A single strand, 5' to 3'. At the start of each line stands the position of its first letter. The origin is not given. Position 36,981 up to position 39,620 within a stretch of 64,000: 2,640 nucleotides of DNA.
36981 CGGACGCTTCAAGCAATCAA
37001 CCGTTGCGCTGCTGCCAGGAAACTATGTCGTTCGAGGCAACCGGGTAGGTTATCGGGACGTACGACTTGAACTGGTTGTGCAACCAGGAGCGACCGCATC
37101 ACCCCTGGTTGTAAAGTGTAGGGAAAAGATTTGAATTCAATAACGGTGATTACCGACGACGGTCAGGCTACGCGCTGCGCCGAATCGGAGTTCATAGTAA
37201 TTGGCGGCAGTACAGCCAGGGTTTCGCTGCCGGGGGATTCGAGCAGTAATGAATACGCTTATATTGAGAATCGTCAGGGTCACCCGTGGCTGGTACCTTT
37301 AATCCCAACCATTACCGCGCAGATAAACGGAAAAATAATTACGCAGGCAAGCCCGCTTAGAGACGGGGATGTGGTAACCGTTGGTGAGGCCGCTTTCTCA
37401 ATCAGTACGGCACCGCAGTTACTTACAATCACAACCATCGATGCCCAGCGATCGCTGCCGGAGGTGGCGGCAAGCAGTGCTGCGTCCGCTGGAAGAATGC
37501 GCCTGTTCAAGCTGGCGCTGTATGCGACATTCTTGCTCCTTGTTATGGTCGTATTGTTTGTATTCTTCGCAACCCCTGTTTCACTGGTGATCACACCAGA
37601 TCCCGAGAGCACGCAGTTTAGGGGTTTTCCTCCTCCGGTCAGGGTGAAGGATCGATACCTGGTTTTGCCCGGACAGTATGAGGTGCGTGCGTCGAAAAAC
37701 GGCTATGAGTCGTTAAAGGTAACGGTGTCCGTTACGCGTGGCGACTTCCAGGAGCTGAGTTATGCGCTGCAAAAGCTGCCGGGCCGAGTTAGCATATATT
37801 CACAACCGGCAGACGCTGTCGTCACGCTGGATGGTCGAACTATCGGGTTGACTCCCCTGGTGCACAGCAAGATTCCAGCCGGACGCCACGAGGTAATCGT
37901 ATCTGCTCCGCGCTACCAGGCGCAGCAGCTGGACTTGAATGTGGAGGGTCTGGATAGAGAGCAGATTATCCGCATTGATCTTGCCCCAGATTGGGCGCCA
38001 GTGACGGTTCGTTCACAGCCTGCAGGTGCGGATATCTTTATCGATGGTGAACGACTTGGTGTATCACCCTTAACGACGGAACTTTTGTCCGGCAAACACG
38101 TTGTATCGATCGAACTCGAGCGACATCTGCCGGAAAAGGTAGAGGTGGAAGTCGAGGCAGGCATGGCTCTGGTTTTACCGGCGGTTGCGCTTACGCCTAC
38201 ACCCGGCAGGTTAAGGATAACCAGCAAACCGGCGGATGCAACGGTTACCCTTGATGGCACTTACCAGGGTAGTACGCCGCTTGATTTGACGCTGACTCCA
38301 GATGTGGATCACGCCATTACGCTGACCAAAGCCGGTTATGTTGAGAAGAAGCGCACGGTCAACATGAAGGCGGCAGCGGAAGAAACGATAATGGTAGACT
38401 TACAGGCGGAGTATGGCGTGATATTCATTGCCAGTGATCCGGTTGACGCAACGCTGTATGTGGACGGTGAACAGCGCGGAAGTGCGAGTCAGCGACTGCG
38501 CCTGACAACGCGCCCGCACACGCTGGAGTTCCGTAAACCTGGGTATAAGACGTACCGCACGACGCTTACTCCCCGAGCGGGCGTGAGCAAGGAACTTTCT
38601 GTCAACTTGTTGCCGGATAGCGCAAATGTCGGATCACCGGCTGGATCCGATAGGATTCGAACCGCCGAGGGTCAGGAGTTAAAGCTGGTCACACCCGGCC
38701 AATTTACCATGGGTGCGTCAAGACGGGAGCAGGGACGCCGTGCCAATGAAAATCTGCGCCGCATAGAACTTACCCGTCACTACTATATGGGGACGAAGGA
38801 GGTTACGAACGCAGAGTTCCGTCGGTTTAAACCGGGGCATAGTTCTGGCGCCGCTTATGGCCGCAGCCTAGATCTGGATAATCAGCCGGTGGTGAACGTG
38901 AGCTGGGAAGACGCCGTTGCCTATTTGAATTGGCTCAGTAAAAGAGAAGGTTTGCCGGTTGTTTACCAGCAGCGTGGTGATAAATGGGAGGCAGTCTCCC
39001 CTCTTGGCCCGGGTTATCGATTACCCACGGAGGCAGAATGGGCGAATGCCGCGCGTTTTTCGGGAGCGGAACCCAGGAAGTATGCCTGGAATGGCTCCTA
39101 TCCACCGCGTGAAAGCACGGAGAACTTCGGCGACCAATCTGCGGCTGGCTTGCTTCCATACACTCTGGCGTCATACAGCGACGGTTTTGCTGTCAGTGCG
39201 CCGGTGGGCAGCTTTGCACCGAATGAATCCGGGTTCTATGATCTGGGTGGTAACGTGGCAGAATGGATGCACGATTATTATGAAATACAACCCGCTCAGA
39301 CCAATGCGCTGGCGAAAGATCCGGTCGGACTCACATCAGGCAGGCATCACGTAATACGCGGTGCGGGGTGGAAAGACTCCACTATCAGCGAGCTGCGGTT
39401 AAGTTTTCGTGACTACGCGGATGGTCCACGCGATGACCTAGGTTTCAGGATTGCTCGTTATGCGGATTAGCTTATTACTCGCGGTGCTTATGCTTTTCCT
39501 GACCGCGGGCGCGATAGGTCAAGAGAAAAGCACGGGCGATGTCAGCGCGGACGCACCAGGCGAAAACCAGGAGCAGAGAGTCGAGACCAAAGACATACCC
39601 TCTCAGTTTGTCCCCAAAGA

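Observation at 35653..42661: Uncharacterised stator-type operon: MotA/ExbB channel + two vWA-bearing ExbD/TolR-like subunits + FHA-PEGA-FGE-fold protein + TPR protein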

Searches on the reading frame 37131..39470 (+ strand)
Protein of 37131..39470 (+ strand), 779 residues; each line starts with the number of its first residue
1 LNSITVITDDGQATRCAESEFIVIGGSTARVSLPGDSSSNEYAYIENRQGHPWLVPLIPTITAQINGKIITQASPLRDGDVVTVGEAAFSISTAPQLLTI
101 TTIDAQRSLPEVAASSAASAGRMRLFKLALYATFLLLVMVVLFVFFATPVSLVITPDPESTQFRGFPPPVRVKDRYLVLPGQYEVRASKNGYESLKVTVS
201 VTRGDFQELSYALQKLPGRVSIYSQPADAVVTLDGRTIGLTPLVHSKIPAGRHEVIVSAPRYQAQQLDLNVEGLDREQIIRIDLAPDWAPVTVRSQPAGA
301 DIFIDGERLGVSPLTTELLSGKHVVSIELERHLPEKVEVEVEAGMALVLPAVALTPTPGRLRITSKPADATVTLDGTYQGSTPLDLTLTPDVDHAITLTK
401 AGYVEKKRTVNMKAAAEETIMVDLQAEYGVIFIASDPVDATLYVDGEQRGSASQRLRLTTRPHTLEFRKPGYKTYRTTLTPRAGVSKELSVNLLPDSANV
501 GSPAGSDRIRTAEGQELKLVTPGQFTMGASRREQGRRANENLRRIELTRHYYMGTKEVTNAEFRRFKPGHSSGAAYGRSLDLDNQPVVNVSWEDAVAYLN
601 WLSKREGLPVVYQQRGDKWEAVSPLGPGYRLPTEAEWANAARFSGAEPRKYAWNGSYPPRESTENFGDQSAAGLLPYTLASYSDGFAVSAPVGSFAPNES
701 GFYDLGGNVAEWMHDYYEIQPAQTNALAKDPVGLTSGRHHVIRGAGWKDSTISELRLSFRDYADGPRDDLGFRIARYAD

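Call 3: search_protein_families(library=pfam, proteins=[window:37131-39470:+], max_evalue=0.1)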
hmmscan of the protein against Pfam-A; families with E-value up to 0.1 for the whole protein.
window:37131-39470:+ (779 aa): 10 families
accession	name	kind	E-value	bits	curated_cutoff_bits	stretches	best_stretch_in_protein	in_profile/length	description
PF08308.17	PEGA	-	1e-53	179.5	20.8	5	359-423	2-64/71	PEGA domain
PF03781.23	FGE-sulfatase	-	1.9e-44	152.7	23.3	1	519-776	7-255/255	Sulfatase-modifying factor enzyme 1-like domain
PF13620.12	CarboxypepD_reg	-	5.3e-09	36.7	32.3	1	178-213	45-81/82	Carboxypeptidase regulatory-like domain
PF13715.12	CarbopepD_reg_2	-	0.00013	22.4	32.2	0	180-211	43-74/88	CarboxypepD_reg-like domain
PF00498.31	FHA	-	0.0075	17.1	20.7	1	26-85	5-67/67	FHA domain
PF23374.1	Fn3_arc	-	0.0082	16.6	28.9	0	364-385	32-53/78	Archaeal fibronectin-III type-like domain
PF22820.2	TcaA_3rd_4th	-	0.015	15.7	27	0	291-312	5-26/73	TcaA protein 3rd/4th domain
PF24264.1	DUF7465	-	0.019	15.2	27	0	587-603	20-41/54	Family of unknown function (DUF7465)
PF19409.5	Thiopep_pre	-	0.044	14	23.5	1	98-119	2-23/36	Thiopeptide-type bacteriocin precursor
PF20608.4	Phage_tube_C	-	0.082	13.7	24.1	0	180-202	57-79/82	Phage tail tube protein C-terminal domain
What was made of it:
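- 37131..39470 (+): FGE779: a cytoplasmic FHA-like domain (residues 1-95), a TM helix (128-146), five periplasmic PEGA domains and a non-catalytic FGE-fold domain (519-776). An alternative start is the GTG at 37146. PEGA E 1e-53 (five stretches) and FGE-sulfatase E 1.9e-44 (call 3).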

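Call 4: search_protein_families(library=ncbifam, proteins=[window:37131-39470:+], max_evalue=0.1)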
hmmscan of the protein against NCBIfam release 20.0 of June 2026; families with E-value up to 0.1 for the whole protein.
window:37131-39470:+ (779 aa): 10 families
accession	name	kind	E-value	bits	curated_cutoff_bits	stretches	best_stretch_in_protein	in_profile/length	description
TIGR03525.2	GldK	equivalog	9.5e-34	117.4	350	2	581-775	216-404/408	T9SS ring complex lipoprotein PorK/GldK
NF051459.1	pyoverdine_PvdO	equivalog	2e-17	63.2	500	1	516-776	35-278/280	dihydropyoverdine dehydrogenase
TIGR03524.1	GldJ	equivalog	4.5e-16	58.6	458.2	1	625-718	260-366/559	gliding motility lipoprotein GldJ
TIGR02171.1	Fb_sc_TIGR02171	subfamily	4.7e-15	54.7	544.35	1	538-718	59-219/912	TIGR02171 family lipoprotein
NF047815.1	LIC10124_lipo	equivalog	7.1e-14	51.2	650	3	291-383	200-294/516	LIC10124 family lipoprotein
TIGR03530.1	GldJ_short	equivalog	6.7e-09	35.1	382.9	1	682-719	282-319/396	gliding motility lipoprotein GldJ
NF041186.1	SenA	equivalog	4.3e-08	32.9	420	1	573-775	258-381/382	selenoneine synthase SenA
TIGR03440.2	egtB_TIGR03440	equivalog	2.3e-07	30.3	360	1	628-764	292-400/413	ergothioneine biosynthesis protein EgtB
TIGR04344.1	ovoA_Nterm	equivalog_domain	2.8e-05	23.2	400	1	588-761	298-433/444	5-histidylcysteine sulfoxide synthase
NF002033.0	PRK00861.1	subfamily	0.0041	15.8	293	0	219-279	268-324/328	putative lipid kinase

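Call 5: search_protein_families(library=padloc, proteins=[window:37131-39470:+], max_evalue=0.1)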
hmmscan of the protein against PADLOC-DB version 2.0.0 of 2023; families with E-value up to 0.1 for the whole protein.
window:37131-39470:+ (779 aa): 0 families

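Call 44: search_solved_structures(query=window:37131-39470:+, max_evalue=0.001, show_alignments=2)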
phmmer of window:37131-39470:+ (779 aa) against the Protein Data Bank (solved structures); distinct sequences matched with E-value up to 0.001: 23.
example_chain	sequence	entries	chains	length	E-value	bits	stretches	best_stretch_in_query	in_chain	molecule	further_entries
9myj_B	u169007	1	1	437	9.5e-16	60.4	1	582-776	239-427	Lipoprotein, putative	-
9p6h_B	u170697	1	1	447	1e-15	60.4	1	582-776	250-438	Lipoprotein, putative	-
9mzu_A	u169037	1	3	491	1.1e-15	60.2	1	582-776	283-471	PorK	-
9ots_A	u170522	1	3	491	1.1e-15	60.2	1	582-776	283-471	Por secretion system protein porK/gldK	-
31dc_A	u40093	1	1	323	3.1e-15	58.7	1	628-775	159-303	Formylglycine-generating enzyme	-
1y1e_X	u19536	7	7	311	3.5e-15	58.6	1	628-775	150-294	C-alpha-formyglycine-generating enzyme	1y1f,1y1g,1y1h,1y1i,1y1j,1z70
2aft_X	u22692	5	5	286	4.1e-15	58.3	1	628-775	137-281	Sulfatase modifying factor 1 | Sulfatase-modifying factor 1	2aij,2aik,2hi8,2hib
5ssy_A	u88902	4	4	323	4.4e-15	58.2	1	628-775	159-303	Formylglycine-generating enzyme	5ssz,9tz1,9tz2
2aii_X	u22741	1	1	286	4.9e-15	58.1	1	628-775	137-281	Sulfatase modifying factor 1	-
2afy_X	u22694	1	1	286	5.7e-15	57.9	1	628-775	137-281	Sulfatase modifying factor 1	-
5nxl_A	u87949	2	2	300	7.8e-15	57.4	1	628-759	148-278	Non-specific serine/threonine protein kinase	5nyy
5ssx_A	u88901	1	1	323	9e-15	57.2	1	628-775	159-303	Formylglycine-generating enzyme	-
6s07_A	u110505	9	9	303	1.2e-14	56.8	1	628-758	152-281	Formylglycine-generating enzyme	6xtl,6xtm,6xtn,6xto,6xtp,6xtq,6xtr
6muj_A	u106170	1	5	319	2.8e-14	55.6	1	628-779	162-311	Formylglycine-generating enzyme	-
8aru_A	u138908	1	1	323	2.8e-14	55.6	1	628-775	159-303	Formylglycine-generating enzyme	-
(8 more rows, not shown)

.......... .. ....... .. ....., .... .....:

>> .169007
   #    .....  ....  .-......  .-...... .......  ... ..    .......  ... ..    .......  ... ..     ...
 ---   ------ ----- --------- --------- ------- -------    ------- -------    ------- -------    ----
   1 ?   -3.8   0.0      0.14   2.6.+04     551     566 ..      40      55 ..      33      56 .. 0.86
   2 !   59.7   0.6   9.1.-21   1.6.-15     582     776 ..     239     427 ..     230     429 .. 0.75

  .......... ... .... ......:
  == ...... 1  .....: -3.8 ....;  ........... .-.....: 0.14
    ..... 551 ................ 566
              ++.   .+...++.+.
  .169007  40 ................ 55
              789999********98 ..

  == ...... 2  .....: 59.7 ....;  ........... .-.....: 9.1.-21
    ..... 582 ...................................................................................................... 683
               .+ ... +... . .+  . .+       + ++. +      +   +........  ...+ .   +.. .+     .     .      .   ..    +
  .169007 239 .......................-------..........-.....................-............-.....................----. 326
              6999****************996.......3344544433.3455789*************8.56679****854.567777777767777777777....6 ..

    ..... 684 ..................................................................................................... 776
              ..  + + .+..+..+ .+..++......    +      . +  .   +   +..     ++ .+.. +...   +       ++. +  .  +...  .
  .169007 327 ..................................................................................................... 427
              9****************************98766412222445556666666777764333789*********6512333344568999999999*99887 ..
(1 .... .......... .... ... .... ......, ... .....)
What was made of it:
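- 37131..39470 (+): The best PDB sequence hits are PorK/GldK (1e-15), about equal to FGE (3e-15) (call 44).
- PorK/GldK chains are the top PDB sequence hits (call 44). True FGE enzymes score almost as well in the PDB search (3e-15 against 1e-15; calls 4, 44).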

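Call 54: search_protein_families(library=pfam, alignment_id=A5, max_evalue=0.05)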
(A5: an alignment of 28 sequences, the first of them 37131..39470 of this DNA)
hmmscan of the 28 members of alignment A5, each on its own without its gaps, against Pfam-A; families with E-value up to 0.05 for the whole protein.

A. member 1, window:37131-39470:+ (779 aa): 9 families
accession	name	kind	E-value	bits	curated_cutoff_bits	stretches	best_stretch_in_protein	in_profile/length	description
PF08308.17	PEGA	-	1e-53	179.5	20.8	5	359-423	2-64/71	PEGA domain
PF03781.23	FGE-sulfatase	-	1.9e-44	152.7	23.3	1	519-776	7-255/255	Sulfatase-modifying factor enzyme 1-like domain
PF13620.12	CarboxypepD_reg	-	5.3e-09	36.7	32.3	1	178-213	45-81/82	Carboxypeptidase regulatory-like domain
PF13715.12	CarbopepD_reg_2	-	0.00013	22.4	32.2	0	180-211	43-74/88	CarboxypepD_reg-like domain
PF00498.31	FHA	-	0.0075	17.1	20.7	1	26-85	5-67/67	FHA domain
PF23374.1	Fn3_arc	-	0.0082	16.6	28.9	0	364-385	32-53/78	Archaeal fibronectin-III type-like domain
PF22820.2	TcaA_3rd_4th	-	0.015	15.7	27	0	291-312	5-26/73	TcaA protein 3rd/4th domain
PF24264.1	DUF7465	-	0.019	15.2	27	0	587-603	20-41/54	Family of unknown function (DUF7465)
PF19409.5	Thiopep_pre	-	0.044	14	23.5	0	98-119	2-23/36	Thiopeptide-type bacteriocin precursor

B. families by the number of members that match (of 28 scanned): 19 families
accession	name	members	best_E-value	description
PF08308.17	PEGA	28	1.1e-56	PEGA domain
PF03781.23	FGE-sulfatase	28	6.7e-47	Sulfatase-modifying factor enzyme 1-like domain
PF13620.12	CarboxypepD_reg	27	3.8e-15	Carboxypeptidase regulatory-like domain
PF13715.12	CarbopepD_reg_2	25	3.6e-09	CarboxypepD_reg-like domain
PF22820.2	TcaA_3rd_4th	11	1.4e-05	TcaA protein 3rd/4th domain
PF23374.1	Fn3_arc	9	0.00052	Archaeal fibronectin-III type-like domain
PF00498.31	FHA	4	0.0049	FHA domain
PF20608.4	Phage_tube_C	3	0.0022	Phage tail tube protein C-terminal domain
PF07550.17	Shr-like_HID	3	0.0022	Heme-binding protein Shr-like, Hb-interacting domain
PF16697.10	Yop-YscD_cpl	2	0.0073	Inner membrane component of T3SS, cytoplasmic domain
PF12733.13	Cadherin-like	1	0.00077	Cadherin-like beta sandwich domain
PF13385.13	Laminin_G_3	1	0.0013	Concanavalin A-like lectin/glucanases superfamily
PF02597.26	ThiS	1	0.0059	ThiS family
PF23529.1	Microp_apicomplexa_16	1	0.0079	Apicomplexa microprotein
PF06832.18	BiPBP_C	1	0.011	Penicillin-Binding Protein C-terminus Family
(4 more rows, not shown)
